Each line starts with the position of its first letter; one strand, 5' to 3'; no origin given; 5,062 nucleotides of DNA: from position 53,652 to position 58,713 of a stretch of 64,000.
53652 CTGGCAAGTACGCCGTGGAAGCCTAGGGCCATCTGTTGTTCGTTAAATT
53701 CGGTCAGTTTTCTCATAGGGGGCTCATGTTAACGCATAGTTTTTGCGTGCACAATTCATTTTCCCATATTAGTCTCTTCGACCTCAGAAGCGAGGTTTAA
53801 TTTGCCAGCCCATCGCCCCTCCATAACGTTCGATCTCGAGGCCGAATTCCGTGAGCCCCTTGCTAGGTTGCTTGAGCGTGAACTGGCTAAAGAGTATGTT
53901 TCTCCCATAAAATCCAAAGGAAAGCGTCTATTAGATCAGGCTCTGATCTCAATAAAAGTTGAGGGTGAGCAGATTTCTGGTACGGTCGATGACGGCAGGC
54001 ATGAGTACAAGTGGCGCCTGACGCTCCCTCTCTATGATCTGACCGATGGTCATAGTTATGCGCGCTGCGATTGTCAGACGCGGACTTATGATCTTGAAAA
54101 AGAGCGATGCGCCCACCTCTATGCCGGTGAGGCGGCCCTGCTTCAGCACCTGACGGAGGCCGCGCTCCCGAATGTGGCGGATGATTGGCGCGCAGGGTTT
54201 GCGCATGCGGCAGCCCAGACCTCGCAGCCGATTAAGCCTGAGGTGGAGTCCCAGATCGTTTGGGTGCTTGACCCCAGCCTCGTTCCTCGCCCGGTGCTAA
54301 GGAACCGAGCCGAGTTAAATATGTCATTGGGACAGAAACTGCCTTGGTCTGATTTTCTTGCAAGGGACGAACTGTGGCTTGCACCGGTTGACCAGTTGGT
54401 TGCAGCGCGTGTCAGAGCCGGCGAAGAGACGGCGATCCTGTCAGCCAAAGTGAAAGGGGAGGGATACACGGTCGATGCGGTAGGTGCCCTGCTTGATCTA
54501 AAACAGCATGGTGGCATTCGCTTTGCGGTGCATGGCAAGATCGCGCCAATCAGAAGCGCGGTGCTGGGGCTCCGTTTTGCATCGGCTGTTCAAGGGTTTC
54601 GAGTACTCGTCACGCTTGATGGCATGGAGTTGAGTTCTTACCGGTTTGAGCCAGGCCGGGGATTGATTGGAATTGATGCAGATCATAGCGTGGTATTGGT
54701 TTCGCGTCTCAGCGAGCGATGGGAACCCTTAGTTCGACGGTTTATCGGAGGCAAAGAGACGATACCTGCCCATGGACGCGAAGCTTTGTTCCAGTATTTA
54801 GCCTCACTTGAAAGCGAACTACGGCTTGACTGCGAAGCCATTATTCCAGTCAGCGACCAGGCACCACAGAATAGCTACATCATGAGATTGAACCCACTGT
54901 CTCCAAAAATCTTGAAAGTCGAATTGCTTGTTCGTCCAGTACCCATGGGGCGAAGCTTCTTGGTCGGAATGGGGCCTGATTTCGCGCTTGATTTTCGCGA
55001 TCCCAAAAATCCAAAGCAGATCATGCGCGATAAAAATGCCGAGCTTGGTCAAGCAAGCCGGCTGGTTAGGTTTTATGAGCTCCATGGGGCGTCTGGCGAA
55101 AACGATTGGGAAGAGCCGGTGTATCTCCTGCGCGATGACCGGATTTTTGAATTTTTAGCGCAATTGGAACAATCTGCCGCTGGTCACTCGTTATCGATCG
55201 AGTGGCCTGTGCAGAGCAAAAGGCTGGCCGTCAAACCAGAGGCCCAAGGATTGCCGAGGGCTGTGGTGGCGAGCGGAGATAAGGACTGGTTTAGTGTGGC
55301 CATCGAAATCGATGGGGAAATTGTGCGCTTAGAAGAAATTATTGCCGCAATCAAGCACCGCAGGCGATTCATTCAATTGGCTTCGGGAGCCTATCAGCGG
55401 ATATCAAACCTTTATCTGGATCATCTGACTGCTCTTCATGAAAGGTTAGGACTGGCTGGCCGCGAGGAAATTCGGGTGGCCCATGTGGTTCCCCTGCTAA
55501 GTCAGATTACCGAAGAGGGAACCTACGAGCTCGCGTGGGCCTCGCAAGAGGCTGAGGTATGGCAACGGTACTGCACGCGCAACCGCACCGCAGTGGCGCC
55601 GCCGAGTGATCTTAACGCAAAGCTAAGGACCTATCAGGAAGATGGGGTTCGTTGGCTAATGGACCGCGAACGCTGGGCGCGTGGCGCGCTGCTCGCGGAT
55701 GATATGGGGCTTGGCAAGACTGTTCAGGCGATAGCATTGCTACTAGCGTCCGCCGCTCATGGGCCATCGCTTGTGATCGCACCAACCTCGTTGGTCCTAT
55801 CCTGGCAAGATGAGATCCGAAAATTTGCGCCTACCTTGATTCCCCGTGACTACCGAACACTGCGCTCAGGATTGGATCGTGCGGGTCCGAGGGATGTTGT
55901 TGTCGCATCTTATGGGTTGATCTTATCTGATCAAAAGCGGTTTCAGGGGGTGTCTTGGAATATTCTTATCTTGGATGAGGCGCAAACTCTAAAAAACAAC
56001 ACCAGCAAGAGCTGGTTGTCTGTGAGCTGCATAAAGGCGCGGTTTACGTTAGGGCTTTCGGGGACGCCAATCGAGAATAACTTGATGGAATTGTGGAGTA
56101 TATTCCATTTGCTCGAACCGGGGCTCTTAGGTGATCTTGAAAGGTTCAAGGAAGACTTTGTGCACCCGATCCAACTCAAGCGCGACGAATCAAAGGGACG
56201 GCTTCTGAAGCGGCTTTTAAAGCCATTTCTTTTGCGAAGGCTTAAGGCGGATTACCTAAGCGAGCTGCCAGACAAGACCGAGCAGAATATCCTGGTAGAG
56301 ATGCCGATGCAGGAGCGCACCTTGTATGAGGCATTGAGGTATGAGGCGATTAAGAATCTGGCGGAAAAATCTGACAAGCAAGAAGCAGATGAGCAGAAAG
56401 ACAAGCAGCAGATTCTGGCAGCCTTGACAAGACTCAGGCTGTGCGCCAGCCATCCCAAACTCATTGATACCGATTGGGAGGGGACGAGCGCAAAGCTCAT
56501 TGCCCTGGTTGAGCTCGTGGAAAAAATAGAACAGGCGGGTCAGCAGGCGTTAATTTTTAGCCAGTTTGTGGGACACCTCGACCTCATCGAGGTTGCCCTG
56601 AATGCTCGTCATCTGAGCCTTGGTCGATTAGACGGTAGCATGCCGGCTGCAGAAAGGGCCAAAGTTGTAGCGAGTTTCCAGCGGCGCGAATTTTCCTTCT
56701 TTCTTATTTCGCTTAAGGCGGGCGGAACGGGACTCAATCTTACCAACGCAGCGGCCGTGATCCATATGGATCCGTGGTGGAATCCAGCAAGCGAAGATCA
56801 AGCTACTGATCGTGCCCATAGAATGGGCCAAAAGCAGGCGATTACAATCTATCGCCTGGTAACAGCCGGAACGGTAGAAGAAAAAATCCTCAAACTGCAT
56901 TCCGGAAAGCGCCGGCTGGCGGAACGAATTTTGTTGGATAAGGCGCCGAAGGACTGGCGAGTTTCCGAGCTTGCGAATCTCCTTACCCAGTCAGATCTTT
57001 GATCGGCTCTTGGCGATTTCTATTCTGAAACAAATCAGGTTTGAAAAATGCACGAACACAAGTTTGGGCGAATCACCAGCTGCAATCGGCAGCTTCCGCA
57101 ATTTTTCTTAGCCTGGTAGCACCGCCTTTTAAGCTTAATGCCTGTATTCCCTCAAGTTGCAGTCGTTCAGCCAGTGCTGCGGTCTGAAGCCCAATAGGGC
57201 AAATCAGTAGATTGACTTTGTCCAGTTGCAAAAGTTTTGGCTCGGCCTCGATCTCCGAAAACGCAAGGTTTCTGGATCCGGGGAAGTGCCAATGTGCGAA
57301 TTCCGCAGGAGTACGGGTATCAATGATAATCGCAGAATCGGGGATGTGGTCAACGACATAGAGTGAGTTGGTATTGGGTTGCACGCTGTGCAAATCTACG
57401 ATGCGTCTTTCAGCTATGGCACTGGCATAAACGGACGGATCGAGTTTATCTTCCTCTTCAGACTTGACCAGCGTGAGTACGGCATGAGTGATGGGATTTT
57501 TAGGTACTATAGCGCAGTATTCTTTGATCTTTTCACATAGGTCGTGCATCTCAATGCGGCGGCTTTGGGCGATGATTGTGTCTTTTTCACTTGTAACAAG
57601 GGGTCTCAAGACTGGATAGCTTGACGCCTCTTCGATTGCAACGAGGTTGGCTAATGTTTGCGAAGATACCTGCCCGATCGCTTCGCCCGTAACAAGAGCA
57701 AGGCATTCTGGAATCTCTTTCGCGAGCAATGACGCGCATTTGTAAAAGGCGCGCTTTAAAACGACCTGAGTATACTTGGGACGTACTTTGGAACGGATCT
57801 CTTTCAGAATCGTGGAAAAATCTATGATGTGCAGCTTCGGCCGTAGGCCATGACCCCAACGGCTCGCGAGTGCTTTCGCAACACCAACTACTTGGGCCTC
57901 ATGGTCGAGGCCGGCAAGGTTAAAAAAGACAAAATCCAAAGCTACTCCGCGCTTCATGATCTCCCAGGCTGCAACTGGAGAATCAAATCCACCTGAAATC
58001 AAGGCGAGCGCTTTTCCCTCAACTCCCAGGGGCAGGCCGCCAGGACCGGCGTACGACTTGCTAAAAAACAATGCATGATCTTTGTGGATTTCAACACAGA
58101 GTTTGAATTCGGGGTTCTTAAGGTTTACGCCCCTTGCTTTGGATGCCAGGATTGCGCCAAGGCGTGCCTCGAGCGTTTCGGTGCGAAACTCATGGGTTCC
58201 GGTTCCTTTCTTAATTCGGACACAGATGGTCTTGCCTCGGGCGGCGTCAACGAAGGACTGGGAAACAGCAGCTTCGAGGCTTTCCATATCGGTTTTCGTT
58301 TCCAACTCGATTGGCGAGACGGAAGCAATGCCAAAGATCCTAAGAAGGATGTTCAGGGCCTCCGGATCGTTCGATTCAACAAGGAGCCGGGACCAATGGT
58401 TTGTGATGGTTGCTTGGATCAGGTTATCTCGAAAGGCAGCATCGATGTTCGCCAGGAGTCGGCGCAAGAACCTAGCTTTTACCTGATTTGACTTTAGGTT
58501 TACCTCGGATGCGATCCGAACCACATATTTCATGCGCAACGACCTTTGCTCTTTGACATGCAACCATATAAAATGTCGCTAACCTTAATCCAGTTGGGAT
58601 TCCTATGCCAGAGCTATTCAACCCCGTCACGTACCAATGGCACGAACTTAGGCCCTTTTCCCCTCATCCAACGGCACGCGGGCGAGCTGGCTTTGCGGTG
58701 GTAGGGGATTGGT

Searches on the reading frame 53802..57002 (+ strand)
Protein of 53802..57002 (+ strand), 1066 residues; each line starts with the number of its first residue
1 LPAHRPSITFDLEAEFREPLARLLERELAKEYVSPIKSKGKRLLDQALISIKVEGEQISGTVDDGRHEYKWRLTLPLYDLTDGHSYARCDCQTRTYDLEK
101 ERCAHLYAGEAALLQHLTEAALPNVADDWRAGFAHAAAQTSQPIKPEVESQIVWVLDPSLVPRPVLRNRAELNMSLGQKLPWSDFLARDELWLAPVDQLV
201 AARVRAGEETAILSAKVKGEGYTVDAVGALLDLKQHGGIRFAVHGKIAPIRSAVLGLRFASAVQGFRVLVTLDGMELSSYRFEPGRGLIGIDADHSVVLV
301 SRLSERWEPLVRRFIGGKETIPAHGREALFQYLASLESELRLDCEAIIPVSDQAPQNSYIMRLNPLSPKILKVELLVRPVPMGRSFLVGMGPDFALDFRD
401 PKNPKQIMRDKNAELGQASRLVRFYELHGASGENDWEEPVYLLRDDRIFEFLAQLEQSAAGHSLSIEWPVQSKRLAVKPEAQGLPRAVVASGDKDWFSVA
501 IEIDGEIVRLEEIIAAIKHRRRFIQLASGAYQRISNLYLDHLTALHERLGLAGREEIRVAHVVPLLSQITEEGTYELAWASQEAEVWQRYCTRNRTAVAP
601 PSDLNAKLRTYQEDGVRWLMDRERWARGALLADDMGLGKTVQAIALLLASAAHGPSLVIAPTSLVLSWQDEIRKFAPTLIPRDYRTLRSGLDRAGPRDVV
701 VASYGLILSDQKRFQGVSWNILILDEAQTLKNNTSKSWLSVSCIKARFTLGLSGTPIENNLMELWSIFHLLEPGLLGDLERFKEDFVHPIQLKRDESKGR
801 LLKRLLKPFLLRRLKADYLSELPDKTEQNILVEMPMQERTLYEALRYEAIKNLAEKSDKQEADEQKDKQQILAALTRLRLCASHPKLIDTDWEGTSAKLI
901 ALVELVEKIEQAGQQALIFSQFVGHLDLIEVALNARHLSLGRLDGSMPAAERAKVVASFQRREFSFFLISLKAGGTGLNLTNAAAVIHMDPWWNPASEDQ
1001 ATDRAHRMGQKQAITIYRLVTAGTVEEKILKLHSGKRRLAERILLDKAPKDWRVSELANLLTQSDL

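Call 8: search_protein_families(library=pfam, proteins=[window:53802-57002:+], max_evalue=0.001)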
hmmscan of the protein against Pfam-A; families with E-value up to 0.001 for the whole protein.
window:53802-57002:+ (1066 aa): 5 families
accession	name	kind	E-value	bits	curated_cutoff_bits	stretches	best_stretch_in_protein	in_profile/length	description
PF00176.29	SNF2-rel_dom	-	5.3e-61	206.7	24.9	1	611-887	1-290/290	SNF2-related domain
PF00271.37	Helicase_C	-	5.2e-24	85.1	23.5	1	898-1009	2-110/110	Helicase conserved C-terminal domain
PF11496.14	HDA2-3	-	3.3e-08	33.5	27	1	891-1033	84-233/278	Class II histone deacetylase complex subunits 2 and 3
PF04851.21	ResIII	-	8.5e-07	29.5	22.5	1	607-757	3-163/164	Type III restriction enzyme, res subunit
PF00270.35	DEAD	-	8.1e-05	22.9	26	1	630-761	18-164/167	DEAD/DEAH box helicase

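Call 35: search_protein_families(library=ncbifam, proteins=[window:53802-57002:+], max_evalue=0.001)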
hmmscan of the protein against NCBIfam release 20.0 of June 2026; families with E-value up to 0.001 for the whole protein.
window:53802-57002:+ (1066 aa): 11 families
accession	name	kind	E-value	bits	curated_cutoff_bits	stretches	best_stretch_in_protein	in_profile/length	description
NF058637.1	helic_SCO1167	equivalog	1.4e-121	407.2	1200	1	576-1045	437-911/932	SCO1167/SCO6262 family helicase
NF053675.1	pilus_reg_Snf2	equivalog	3.5e-116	389.5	1100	1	602-1044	579-1008/1029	pilus expression-regulating Snf2 family helicase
NF041790.1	anti-phage_ZorD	equivalog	4.2e-64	217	1500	2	699-1018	706-1034/1035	type I Zorya anti-phage system protein ZorD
NF038318.1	DISARM_DrmD_b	equivalog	2.1e-22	79.1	950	2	628-845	49-274/868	DISARM system SNF2-like helicase DrmD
NF042964.1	phospholipD_antiphage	equivalog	1.1e-20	73.7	1100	2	605-727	226-368/895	phospholipase D-like domain-containing anti-phage protein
NF038317.1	DISARM_DrmD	equivalog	9.9e-18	63.8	610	2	824-1030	419-636/1021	DISARM system SNF2-like helicase DrmD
NF041062.1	DpdE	equivalog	2.1e-17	62.4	500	2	630-784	174-327/1048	protein DpdE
NF058636.1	helic_sll1366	equivalog_domain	3.6e-11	42.5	550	1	596-639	546-589/589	sll1366 family intein-prone helicase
NF045503.1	repair_heli_XPB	equivalog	6.7e-10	38.1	610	1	897-1028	404-529/548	DNA repair helicase XPB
NF003426.0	PRK04914.1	equivalog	8.8e-10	37.4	576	1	624-785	168-345/959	RNA polymerase-associated protein RapA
NF008279.0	PRK11057.1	equivalog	1.7e-05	23.5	1015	1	910-1016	233-339/608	ATP-dependent DNA helicase RecQ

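Call 84: search_protein_families(library=padloc, proteins=[window:53802-57002:+], max_evalue=0.001)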
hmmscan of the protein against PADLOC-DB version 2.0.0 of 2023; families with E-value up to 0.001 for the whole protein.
window:53802-57002:+ (1066 aa): 41 families (the best 25 are shown)
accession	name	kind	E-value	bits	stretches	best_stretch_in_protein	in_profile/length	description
PDLC02849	DpdE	-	8.7e-149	495.2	1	250-1044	43-833/857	DpdE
PDLC02850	DpdE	-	1e-140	468.9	1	258-1044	463-1242/1282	DpdE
PDLC02845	DpdE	-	1.4e-118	395.4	1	409-1045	662-1274/1293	DpdE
PDLC02842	DpdE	-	2.4e-116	387.8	1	595-1046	689-1153/1176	DpdE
PDLC00633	ZorD1|ZorD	-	1e-109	366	1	579-1051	415-892/908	"SWI2/SNF2 helicase, Mrr-like nuclease"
PDLC02851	DpdE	-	3.4e-97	324.4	1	494-1041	479-1032/1055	DpdE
PDLC02848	DpdE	-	5.2e-97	323.8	1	258-940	15-690/856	DpdE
PDLC00629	ZorD1|ZorD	-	2.1e-93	312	2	692-1060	602-972/1012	"SWI2/SNF2 helicase, Mrr-like nuclease"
PDLC00634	ZorD1|ZorD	-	3.4e-88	294.7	2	697-1017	612-934/1208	"SWI2/SNF2 helicase, Mrr-like nuclease"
PDLC00631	ZorD1|ZorD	-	2.8e-84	281.7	1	605-1059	439-925/1071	"SWI2/SNF2 helicase, Mrr-like nuclease"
PDLC00632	ZorD1|ZorD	-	7.1e-80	267.2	2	696-1057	715-1091/1101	"SWI2/SNF2 helicase, Mrr-like nuclease"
PDLC00628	ZorD1|ZorD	-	6.3e-61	204.3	1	595-1027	500-948/1171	"SWI2/SNF2 helicase, Mrr-like nuclease"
PDLC00627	ZorD1|ZorD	-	1.1e-58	197.1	2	696-1018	606-959/1006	"SWI2/SNF2 helicase, Mrr-like nuclease"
PDLC02854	DpdE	-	2.1e-49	166.2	2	698-1044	703-1062/1083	DpdE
PDLC02627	DrmD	-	4.1e-36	122.4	1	601-1054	297-708/748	DrmD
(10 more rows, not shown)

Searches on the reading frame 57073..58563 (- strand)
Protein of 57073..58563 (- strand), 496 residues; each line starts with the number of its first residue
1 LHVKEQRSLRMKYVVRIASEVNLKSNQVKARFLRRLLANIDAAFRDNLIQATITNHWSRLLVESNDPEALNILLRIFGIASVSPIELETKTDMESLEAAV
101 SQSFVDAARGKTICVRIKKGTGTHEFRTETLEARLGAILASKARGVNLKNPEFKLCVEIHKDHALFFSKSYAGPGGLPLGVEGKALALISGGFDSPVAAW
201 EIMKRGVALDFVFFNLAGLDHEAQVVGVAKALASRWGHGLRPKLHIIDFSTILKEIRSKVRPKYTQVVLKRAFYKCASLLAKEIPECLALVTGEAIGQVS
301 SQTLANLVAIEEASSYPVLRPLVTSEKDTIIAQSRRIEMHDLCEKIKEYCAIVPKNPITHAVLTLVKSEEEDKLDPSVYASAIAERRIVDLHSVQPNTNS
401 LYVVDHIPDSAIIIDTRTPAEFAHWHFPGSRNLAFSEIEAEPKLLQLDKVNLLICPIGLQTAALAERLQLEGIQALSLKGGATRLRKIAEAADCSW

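Call 35: search_protein_families(library=ncbifam, proteins=[window:57073-58563:-], max_evalue=0.001)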
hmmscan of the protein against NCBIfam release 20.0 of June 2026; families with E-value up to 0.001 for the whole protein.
window:57073-58563:- (496 aa): 4 families
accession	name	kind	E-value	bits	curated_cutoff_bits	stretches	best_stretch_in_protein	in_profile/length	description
TIGR00342.1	TIGR00342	equivalog_domain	2.6e-86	290.1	264.5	1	19-372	6-364/373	tRNA uracil 4-sulfurtransferase ThiI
NF006222.0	PRK08349.1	subfamily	1.7e-32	112.9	251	1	184-367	2-186/198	hypothetical protein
TIGR01177.1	TIGR01177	hypoth_equivalog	4.2e-06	26.3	316.55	1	70-165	45-137/330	TIGR01177 family methyltransferase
NF045521.1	rhoda_near_glyco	subfamily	0.00082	19.2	145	0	408-476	29-98/144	rhodanese homology domain-containing protein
